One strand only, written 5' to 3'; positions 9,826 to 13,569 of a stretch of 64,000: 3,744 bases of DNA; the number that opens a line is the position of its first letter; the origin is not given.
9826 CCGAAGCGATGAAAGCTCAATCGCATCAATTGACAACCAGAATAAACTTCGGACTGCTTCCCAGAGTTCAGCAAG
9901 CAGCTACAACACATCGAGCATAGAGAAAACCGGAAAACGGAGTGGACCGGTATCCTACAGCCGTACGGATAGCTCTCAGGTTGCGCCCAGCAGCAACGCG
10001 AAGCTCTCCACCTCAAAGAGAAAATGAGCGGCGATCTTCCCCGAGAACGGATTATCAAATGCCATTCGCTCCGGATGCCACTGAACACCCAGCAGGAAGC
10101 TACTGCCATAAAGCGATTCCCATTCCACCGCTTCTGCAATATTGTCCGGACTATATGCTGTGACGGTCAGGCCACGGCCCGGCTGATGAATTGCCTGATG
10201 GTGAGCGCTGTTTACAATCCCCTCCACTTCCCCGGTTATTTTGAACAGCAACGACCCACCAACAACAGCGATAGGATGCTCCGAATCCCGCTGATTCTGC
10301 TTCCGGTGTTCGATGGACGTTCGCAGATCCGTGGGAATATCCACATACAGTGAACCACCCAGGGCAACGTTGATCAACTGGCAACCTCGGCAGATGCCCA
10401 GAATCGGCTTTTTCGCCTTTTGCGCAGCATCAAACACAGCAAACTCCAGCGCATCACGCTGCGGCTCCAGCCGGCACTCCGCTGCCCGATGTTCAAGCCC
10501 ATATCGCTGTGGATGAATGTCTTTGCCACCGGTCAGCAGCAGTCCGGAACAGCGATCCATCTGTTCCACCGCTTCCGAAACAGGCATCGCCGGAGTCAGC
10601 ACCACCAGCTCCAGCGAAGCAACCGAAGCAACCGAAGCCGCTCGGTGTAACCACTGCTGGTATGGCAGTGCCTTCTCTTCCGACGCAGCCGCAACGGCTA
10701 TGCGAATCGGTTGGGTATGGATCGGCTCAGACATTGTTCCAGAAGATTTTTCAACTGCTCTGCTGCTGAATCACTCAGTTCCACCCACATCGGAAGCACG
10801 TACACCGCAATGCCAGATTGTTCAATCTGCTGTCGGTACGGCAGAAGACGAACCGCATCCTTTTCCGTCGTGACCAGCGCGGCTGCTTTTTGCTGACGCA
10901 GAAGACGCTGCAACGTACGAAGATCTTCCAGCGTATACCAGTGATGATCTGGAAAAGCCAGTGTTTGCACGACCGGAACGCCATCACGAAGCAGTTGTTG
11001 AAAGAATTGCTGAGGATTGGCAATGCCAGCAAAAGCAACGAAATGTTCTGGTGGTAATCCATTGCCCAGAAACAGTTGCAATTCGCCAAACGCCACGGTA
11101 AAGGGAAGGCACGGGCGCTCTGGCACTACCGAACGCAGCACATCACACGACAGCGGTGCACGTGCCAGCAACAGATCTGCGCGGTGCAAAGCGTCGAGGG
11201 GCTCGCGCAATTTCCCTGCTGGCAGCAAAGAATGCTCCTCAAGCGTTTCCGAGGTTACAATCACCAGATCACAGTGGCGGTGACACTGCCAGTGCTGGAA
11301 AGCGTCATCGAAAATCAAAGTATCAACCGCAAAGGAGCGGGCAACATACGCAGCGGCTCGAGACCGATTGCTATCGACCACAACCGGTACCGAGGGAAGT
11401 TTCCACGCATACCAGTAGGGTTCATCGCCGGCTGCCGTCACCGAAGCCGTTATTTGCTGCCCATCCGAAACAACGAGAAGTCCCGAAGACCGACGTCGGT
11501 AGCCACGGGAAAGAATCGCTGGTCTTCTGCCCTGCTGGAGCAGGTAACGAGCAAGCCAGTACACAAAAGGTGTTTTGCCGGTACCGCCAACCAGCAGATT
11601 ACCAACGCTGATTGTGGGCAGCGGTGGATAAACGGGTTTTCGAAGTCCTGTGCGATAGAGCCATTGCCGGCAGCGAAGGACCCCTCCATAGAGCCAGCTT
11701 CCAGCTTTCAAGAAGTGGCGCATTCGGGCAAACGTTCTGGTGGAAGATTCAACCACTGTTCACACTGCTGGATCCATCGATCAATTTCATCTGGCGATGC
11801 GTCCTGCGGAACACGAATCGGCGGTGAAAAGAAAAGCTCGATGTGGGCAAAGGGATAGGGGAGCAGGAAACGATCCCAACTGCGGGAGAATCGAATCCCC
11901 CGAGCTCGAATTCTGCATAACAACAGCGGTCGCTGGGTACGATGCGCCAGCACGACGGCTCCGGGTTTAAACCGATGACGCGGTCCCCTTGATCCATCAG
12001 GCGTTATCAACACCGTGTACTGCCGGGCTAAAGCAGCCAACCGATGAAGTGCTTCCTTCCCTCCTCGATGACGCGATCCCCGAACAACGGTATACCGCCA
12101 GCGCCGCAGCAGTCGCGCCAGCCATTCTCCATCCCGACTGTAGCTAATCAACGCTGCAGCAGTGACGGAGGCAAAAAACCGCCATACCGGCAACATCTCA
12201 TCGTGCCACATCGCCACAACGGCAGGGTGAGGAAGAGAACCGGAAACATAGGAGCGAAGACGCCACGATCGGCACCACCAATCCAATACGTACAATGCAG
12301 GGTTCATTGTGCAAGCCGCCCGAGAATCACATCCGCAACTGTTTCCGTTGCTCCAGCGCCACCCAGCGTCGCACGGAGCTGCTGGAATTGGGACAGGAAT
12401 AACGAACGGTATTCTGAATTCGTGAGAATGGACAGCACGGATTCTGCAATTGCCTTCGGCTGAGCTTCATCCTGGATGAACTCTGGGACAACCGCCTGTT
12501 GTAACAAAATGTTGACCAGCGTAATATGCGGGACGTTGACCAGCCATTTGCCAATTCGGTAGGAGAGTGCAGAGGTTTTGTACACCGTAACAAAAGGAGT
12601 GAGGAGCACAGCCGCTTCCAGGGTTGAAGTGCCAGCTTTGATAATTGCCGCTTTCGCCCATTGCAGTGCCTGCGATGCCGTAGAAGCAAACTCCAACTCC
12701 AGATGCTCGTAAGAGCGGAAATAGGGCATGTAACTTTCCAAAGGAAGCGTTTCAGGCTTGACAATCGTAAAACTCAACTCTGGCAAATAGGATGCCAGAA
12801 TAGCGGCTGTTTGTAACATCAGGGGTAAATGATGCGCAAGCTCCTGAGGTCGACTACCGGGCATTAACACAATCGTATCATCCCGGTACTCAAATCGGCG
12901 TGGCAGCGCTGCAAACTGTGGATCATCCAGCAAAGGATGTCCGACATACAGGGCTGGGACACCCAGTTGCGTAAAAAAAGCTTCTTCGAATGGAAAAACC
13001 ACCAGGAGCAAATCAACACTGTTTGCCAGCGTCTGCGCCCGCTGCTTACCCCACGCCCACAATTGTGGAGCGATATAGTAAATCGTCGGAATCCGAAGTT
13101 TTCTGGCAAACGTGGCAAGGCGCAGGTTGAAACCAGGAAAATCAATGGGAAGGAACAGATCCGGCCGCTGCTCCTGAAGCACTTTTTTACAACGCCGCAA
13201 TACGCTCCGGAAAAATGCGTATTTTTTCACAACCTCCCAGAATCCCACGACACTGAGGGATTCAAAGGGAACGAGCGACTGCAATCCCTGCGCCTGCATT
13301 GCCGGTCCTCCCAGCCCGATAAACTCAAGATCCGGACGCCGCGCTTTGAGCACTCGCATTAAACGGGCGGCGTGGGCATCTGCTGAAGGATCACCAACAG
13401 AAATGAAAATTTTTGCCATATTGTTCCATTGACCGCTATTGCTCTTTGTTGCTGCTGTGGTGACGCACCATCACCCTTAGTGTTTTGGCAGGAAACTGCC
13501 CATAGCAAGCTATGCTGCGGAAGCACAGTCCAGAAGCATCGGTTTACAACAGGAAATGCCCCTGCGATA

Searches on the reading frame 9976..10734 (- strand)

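Call 89: search_protein_families(library=ncbifam, proteins=[window:9976-10734:-], max_evalue=0.001)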
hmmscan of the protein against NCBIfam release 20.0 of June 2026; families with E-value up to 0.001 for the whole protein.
window:9976-10734:- (252 aa): 10 families
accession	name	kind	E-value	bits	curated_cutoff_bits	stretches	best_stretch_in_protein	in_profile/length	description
NF008471.0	PRK11366.1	equivalog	1.6e-21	76.9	266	1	55-226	54-228/254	gamma-glutamyl-gamma-aminobutyrate hydrolase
NF045546.1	GCDPHdlase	equivalog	2.6e-09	37.4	250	1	62-223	55-181/198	gamma-glutamyl-CDP-amidate hydrolase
NF001975.0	PRK00758.1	equivalog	4.7e-09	36.1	198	1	27-222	12-164/185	GMP synthase subunit A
TIGR00888.1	guaA_Nterm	equivalog_domain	5.5e-08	32.4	172.15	1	103-224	65-168/188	glutamine-hydrolyzing GMP synthase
NF006562.0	PRK09065.1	equivalog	3.6e-07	29.9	205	1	103-222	85-189/242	glutamine amidotransferase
NF000848.1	PRK00074.1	equivalog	1.2e-05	24.1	400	1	104-242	66-187/512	glutamine-hydrolyzing GMP synthase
NF010081.0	PRK13566.1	equivalog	0.00018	19.9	645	1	100-224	592-701/729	anthranilate synthase component I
NF005458.0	PRK07053.1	equivalog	0.00036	20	250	1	102-131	77-106/234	glutamine amidotransferase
NF005849.0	PRK07765.1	equivalog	0.00071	18.9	308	0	91-128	59-96/219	aminodeoxychorismate/anthranilate synthase component II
TIGR01815.1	TrpE-clade3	equivalog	0.00075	17.6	739.15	0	101-224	581-689/717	anthranilate synthase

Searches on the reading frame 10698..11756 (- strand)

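Call 24: search_protein_families(library=pfam, proteins=[window:10698-11756:-])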
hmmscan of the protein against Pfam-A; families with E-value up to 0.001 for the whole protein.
window:10698-11756:- (352 aa): 1 family
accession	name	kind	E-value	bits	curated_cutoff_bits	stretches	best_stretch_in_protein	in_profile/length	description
PF02606.20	LpxK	-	1.4e-84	284.4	27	1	14-339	3-327/328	Tetraacyldisaccharide-1-P 4'-kinase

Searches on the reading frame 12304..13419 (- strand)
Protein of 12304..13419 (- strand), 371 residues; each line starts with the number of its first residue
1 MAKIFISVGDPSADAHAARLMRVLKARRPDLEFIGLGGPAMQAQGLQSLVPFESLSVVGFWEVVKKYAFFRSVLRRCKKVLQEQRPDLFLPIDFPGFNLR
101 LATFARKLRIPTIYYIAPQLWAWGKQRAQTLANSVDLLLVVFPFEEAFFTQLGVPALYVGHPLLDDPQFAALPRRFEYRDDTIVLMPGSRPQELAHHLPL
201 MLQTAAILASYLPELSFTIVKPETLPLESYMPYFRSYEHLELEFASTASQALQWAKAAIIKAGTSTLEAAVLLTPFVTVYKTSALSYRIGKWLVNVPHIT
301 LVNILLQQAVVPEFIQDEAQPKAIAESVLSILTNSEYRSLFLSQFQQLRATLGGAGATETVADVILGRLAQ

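Call 24: search_protein_families(library=pfam, proteins=[window:12304-13419:-])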
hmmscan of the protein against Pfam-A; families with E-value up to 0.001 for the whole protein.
window:12304-13419:- (371 aa): 2 families
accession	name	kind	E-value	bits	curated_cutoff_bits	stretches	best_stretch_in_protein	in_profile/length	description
PF02684.21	LpxB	-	3.6e-87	293.1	22.6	1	4-336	1-343/374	Lipid-A-disaccharide synthetase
PF13579.12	Glyco_trans_4_4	-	5.4e-05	24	29.7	1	15-156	5-149/158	Glycosyl transferase 4-like domain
